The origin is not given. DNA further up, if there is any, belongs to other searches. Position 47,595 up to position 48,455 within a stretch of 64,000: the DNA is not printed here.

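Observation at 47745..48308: RHS tip is a glycine-zipper multi-helix membrane domain, not an enzyme-like toxin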

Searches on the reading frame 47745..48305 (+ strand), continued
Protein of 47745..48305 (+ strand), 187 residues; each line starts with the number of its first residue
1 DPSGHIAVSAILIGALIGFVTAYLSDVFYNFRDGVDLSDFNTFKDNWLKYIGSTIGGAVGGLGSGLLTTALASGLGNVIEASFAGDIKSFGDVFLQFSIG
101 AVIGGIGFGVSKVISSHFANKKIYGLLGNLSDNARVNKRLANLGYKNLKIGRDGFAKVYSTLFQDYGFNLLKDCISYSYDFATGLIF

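Call 50: predict_structure(alignment_id=A4)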
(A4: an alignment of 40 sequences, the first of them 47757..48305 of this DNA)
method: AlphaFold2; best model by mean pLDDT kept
length: 183 residues; sequences in the alignment: 40
mean_pLDDT: 79.2   pTM: 0.52
mean pLDDT of the five models: 79.2, 75.4, 64.3, 62.8, 58.8
residues with pLDDT >= 90: 0; 70-90: 166; 50-70: 17; < 50: 0
segments of 3 or more residues with pLDDT < 50: none
pLDDT, mean of each block of 10 residues (from residue 1): 71 80 77 74 82 73 74 80 81 80 80 84 83 88 87 87 78 70 60
secondary structure, 60 per line:
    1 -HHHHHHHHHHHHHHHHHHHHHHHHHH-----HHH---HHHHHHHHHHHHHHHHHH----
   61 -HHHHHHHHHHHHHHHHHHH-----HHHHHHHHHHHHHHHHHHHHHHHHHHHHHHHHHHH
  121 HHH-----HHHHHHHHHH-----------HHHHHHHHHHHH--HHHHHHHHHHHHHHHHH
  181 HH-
elements in order: H2-27 H39-56 H62-80 H86-123 H129-138 H150-161 H164-182

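Call 53: fold_search(model_id=the predicted structure, library=pdb)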
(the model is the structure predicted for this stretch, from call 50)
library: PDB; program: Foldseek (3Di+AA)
matches with E <= 10: 103; with E <= 0.001: 0
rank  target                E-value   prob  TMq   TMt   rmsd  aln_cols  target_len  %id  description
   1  9smf_Y                2.4e+00  0.69  0.36  0.45   4.1       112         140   17  Reduced bovine complex I in lipid nanodisc, NADH-active-Q10 (released 2026-03-18)
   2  8vzo_A                2.7e+00  0.05  0.17  0.10  18.6       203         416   13  Cryo-EM structure of FLVCR2 in the outward-facing state with choline bound (released 2024-05-01)
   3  7yu4                  2.8e+00  0.07  0.18  0.14  17.4       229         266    9  Human Lysophosphatidic Acid Receptor 1-Gi complex bound to ONO-0740556, focused on receptor (released 2022-10-05)
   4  8ib4_Y                3.0e+00  0.38  0.33  0.40   4.5       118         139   13  Respiratory complex CI:CIII2, type IA, Wild type mouse under cold temperature (released 2024-09-18)
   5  8xzf_R                3.0e+00  0.07  0.21  0.16  18.7       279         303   10  Cryo-EM structure of the WN561-bound human APLNR-Gi complex (released 2024-03-20)
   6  9jr2_R                3.0e+00  0.06  0.19  0.14  15.9       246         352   10  Cryo-EM structure of PTH-PTH1R-Gq (upright state) (released 2024-10-16)
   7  9w2v_Y                3.2e+00  0.60  0.37  0.46   4.1       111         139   15  Cryo-EM structure of complex I on the bovine heart submitochondrial particles, closed (released 2026-04-01)
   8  6zka_V                3.2e+00  0.57  0.37  0.45   4.0       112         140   17  Membrane domain of open complex I during turnover (released 2020-10-07)
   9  8ud1_1Y               3.4e+00  0.51  0.36  0.45   4.1       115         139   16  High resolution in-situ structure of complex I in respiratory supercomplex (composite) (released 2024-06-19)
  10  4bwz                  3.4e+00  0.08  0.23  0.13  16.2       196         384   16  Crystal structure of the sodium proton antiporter, NapA (released 2013-08-28)
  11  1tt9_A                3.4e+00  0.06  0.19  0.09  19.9       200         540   14  Structure of the bifunctional and Golgi associated formiminotransferase cyclodeaminase octamer (released 2005-06-28)
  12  6q3a                  3.5e+00  0.06  0.21  0.11  17.2       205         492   12  Apo form of Apolipoprotein N-acyltransferase (Lnt) (released 2019-12-18)
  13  6vqr_A                3.5e+00  0.04  0.17  0.13  21.8       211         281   15  CryoEM Structure of the PfFNT-inhibitor complex (released 2021-02-03)
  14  8vxn                  3.9e+00  0.13  0.27  0.12  15.2       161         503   12  Human Bcl-2/Bcl-xL Chimera Fused to Maltose-Binding Protein (released 2024-10-02)
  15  6vqr_C                3.9e+00  0.04  0.17  0.13  21.0       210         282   13  CryoEM Structure of the PfFNT-inhibitor complex (released 2021-02-03)
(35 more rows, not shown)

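Call 68: find_encoding_contigs(protein=P0109, flank=4000, max_places=3)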
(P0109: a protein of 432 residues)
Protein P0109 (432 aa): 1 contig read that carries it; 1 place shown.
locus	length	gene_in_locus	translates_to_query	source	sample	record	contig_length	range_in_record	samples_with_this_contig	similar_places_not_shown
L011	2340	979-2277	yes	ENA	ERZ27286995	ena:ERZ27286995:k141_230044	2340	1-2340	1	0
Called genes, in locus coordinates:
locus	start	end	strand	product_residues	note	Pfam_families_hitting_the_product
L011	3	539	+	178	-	?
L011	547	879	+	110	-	PF09450:DUF2019 (weak)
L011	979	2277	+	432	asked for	PF25023:TEN_YD-shell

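Call 69: fold_search(model_id=the predicted structure, library=viral)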
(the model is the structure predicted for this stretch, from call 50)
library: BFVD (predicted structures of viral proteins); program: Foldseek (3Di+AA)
matches with E <= 10: 71; with E <= 0.001: 0
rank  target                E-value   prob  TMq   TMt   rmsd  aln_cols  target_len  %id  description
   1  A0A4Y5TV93            1.2e+00  0.30  0.23  0.32  15.2       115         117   18  Uncharacterized protein [Vibrio phage VAP7]
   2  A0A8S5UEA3            2.3e+00  0.11  0.20  0.06  14.2       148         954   18  Minor tail protein [Siphoviridae sp. ctJLm32]
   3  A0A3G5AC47            2.3e+00  0.06  0.17  0.14  20.0       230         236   14  Uncharacterized protein [Hyperionvirus sp.]
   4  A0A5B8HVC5            2.4e+00  0.05  0.16  0.15  19.3       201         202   14  TLC domain-containing protein [Mimiviridae sp. ChoanoV1]
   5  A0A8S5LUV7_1          2.5e+00  0.14  0.26  0.07  13.6       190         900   14  Crystallin beta/gamma motif-containing protein [Podoviridae sp. ctrub15]
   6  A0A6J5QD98            3.0e+00  0.07  0.18  0.08  21.3       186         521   16  Uncharacterized protein [uncultured Caudovirales phage]
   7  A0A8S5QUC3            3.0e+00  0.04  0.17  0.11  17.5       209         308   14  Uncharacterized protein [Podoviridae sp. cta463]
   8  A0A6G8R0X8            3.1e+00  0.20  0.31  0.37   7.9       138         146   14  (no name in the UniProt tables at hand)
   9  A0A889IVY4            3.3e+00  0.06  0.19  0.13  19.9       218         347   10  Uncharacterized protein [Otarine gammaherpesvirus 4]
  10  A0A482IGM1            3.7e+00  0.06  0.19  0.08  13.9       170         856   13  Uncharacterized protein [Synechococcus phage S-B28]
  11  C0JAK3                4.1e+00  0.13  0.32  0.24  12.2       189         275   15  Polyhedrin protein [Cypovirus mosquito/0507BS3/Xinjiang]
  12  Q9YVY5                4.1e+00  0.08  0.17  0.14   9.8        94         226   13  Uncharacterized protein [Melanoplus sanguinipes entomopoxvirus]
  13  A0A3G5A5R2            4.3e+00  0.05  0.21  0.21  18.7       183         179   15  Uncharacterized protein [Hyperionvirus sp.]
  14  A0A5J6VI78            4.3e+00  0.04  0.18  0.12  18.0       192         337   13  CDP-alcohol phosphatidyltransferase [Megaviridae environmental sample]
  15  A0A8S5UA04            4.5e+00  0.04  0.19  0.07  19.6       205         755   13  Uncharacterized protein [Siphoviridae sp. ctij073]
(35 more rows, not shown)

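Call 70: find_encoding_contigs(protein=P0082, flank=3000, max_places=2)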
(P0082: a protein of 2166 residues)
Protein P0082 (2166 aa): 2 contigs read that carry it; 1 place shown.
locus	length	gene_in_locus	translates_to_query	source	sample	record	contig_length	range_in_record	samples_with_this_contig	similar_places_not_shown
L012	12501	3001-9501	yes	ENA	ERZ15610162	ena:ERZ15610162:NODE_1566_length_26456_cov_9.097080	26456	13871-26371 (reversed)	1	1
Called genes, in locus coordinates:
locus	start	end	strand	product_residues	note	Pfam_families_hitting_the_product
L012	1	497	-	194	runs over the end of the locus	?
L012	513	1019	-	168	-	PF14196:ATC_hydrolase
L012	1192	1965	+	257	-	PF00756:Esterase, PF12146:Hydrolase_4 (weak)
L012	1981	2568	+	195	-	PF00756:Esterase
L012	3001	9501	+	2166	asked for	PF20148:DUF6531 (faint), PF05593:RHS_repeat (faint), PF25023:TEN_YD-shell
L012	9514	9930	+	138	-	-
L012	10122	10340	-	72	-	-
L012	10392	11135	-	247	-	PF00142:Fer4_NifH (faint), PF01656:CbiA, PF02374:ArsA_ATPase, PF06564:CBP_BcsQ, PF09140:MipZ, PF10609:ParA (weak), PF13614:AAA_31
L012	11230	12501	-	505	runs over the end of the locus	-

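Call 71: find_encoding_contigs(protein=P0114, flank=3000, max_places=2)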
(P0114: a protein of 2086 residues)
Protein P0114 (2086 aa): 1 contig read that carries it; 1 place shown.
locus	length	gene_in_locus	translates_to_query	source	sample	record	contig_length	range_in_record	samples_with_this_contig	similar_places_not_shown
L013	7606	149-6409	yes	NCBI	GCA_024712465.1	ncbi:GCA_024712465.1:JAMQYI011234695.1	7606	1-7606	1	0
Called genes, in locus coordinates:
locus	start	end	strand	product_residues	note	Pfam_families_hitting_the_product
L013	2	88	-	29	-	?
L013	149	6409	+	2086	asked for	PF24517:CBM96 (weak), PF05593:RHS_repeat (faint), PF25023:TEN_YD-shell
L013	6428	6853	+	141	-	-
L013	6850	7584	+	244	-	PF03167:UDG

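Call 77: list_cluster_members(proteins=[P0008, P0023, P0028, P0043, P0082, P0104, P0114, P0006, P0036])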
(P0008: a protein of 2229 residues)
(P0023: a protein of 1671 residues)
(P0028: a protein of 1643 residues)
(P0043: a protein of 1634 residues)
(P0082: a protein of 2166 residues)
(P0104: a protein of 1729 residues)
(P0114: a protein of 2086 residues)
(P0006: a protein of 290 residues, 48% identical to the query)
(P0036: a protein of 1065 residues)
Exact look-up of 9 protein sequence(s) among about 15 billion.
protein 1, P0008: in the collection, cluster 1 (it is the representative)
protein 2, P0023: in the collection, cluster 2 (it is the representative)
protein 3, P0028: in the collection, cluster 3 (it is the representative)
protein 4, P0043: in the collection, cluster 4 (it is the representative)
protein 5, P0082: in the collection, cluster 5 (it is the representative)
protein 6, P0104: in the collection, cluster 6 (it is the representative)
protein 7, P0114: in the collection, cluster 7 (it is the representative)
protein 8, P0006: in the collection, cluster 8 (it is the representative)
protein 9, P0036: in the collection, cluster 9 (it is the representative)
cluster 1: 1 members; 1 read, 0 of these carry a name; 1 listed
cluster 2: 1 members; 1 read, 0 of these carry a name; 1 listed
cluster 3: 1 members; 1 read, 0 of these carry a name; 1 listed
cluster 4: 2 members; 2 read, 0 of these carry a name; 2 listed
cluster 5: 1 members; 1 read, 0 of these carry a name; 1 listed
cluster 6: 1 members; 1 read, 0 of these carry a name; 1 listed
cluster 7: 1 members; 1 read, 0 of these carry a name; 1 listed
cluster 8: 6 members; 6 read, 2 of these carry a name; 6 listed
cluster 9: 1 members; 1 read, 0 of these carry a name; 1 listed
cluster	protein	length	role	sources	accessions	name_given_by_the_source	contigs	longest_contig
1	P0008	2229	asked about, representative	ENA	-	-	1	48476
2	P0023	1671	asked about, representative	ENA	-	-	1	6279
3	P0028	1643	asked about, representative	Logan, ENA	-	-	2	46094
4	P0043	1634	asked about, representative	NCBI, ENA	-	-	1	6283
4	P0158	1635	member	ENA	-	-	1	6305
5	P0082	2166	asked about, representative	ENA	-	-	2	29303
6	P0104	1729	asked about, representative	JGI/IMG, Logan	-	-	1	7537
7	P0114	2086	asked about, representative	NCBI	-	-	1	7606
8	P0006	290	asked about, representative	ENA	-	-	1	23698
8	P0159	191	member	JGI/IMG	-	hypothetical protein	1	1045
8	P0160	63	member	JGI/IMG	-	hypothetical protein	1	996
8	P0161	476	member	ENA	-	-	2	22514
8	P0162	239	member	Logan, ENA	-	-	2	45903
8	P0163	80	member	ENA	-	-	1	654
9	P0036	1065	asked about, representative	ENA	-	-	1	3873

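Call 78: find_encoding_contigs(protein=P0008, flank=10000, max_places=1)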
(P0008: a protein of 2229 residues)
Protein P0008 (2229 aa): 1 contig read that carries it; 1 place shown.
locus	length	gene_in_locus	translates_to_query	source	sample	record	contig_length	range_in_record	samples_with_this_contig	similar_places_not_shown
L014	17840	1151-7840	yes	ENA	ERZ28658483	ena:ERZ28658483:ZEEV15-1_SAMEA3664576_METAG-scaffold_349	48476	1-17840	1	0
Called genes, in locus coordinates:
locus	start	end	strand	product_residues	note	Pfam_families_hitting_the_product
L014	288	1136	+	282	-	PF22600:MTPAP-like_central (weak), PF01909:NTP_transf_2, PF18765:Polbeta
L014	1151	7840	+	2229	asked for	PF05593:RHS_repeat (faint), PF13385:Laminin_G_3 (weak), PF25023:TEN_YD-shell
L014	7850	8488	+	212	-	-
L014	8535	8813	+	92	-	-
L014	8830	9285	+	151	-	-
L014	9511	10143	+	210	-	-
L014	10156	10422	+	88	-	-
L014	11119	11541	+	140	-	PF20197:DUF6560 (weak)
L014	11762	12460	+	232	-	-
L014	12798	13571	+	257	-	PF25023:TEN_YD-shell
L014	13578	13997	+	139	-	-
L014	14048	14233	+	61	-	-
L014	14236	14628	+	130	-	-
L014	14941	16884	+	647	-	PF02518:HATPase_c (weak), PF13589:HATPase_c_3, PF00183:HSP90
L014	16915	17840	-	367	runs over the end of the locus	PF01145:Band_7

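Call 79: find_encoding_contigs(protein=P0028, flank=10000, max_places=1)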
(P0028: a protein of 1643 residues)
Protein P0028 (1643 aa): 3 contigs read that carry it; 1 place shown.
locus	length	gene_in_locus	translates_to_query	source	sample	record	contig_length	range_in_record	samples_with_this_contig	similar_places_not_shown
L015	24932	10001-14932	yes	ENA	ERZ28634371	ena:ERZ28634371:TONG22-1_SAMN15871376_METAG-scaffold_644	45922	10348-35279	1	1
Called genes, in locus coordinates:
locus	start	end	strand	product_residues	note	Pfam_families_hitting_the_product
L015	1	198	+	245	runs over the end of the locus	PF22435:MRM3-like_sub_bind, PF00588:SpoU_methylase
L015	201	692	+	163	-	PF01625:PMSR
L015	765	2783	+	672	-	-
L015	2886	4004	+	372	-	-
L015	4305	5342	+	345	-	PF02912:Phe_tRNA-synt_N, PF01409:tRNA-synt_2d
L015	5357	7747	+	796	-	PF01588:tRNA_bind, PF03483:B3_4, PF03484:B5, PF17759:tRNA_synthFbeta, PF03147:FDX-ACB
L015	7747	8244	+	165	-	PF02620:YceD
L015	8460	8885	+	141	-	PF02381:MraZ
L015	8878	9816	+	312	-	PF01728:FtsJ (faint), PF01795:Methyltransf_5, PF13847:Methyltransf_31 (faint)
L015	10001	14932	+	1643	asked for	PF05593:RHS_repeat (faint)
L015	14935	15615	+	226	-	-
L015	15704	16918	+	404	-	-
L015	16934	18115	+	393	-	PF00091:Tubulin, PF12327:FtsZ_C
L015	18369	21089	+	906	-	PF00133:tRNA-synt_1, PF01406:tRNA-synt_1e (faint), PF09334:tRNA-synt_1g, PF01921:tRNA-synt_1f, PF08264:Anticodon_1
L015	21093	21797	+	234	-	PF01252:Peptidase_A8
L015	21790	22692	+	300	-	PF01479:S4 (weak), PF00849:PseudoU_synth_2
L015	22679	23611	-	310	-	PF11858:DUF3378, PF01351:RNase_HII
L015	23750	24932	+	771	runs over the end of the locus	PF00488:MutS_V, PF01713:Smr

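Call 81: search_protein_families(library=pfam, proteins=[L015:15704-16915:+, L015:14935-15612:+, L014:7850-8485:+], max_evalue=0.01)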
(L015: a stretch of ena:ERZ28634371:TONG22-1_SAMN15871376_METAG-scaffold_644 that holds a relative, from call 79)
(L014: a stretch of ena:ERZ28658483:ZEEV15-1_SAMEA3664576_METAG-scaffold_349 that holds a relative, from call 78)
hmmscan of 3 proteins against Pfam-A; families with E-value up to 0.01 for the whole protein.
L015:15704-16915:+ (404 aa): 2 families
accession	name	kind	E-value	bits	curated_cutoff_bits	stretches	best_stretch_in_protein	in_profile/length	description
PF02491.25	SHS2_FTSA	-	0.00032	21.4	25.4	1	89-160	8-77/79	SHS2 domain inserted in FTSA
PF11104.14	PilM_2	-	0.00035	20.1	27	1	168-255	138-231/340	Type IV pilus assembly protein PilM;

L015:14935-15612:+ (226 aa): 0 families

L014:7850-8485:+ (212 aa): 0 families

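Call 84: search_dna_similar(query=window:47757-48305:+, collection=phages, mode=protein, max_evalue=0.01, max_rows=10)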
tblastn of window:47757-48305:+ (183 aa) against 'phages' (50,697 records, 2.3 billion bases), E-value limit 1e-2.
Records with a match: 1; places in all: 1; records where one place covers at least 80% of the query: 1.
Best place of each record, by identity: <60% 1.
By first word of the organism name: Anaeroplasmataceae 1.
By host as written in the record: Anaeroplasmataceae 1.
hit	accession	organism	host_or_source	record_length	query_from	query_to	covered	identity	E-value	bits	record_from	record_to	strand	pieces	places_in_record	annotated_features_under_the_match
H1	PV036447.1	Anaeroplasmataceae phage NatCom_34063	Anaeroplasmataceae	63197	3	181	98%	44.4%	4e-15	78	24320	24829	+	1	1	hypothetical protein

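Call 85: search_dna_similar(query=window:47757-48305:+, collection=plasmids, mode=protein, max_evalue=0.01, max_rows=10)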
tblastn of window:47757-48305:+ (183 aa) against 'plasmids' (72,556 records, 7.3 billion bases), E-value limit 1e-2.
No match.

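Call 86: get_annotated_region(hit=H1, flank=12000)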
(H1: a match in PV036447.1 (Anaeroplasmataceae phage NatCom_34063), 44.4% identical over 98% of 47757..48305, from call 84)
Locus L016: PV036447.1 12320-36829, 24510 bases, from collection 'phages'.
description: Anaeroplasmataceae phage NatCom_34063, complete genome.
organism: Anaeroplasmataceae phage NatCom_34063 (NCBI taxid 3403515)
taxonomy: Viruses; Duplodnaviria; Heunggongvirae; Uroviricota; Caudoviricetes; Ca. Heliusvirales
host: Anaeroplasmataceae; source: human feces; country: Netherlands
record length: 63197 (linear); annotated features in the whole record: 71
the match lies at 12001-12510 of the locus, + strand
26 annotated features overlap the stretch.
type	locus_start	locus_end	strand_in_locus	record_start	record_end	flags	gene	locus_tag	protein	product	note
CDS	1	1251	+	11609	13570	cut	-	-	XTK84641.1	hypothetical protein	-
CDS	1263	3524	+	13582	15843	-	-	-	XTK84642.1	DNA primase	-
CDS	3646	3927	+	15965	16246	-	-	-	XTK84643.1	endonuclease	-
CDS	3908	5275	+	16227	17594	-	-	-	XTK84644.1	hypothetical protein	-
CDS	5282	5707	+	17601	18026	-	-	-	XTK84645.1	transcriptional regulator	-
CDS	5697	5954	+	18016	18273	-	-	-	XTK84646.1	hypothetical protein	-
CDS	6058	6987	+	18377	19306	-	-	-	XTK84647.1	hypothetical protein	-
CDS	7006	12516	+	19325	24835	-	-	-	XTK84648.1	hypothetical protein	-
CDS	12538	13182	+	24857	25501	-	-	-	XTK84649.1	hypothetical protein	-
CDS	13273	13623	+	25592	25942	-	-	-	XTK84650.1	HNH endonuclease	-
CDS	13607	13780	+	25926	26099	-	-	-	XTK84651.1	hypothetical protein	-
CDS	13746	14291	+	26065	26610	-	-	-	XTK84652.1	hypothetical protein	-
CDS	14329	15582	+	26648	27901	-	-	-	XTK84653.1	hypothetical protein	-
CDS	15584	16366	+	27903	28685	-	-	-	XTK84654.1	hypothetical protein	-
CDS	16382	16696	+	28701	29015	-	-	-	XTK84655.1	hypothetical protein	-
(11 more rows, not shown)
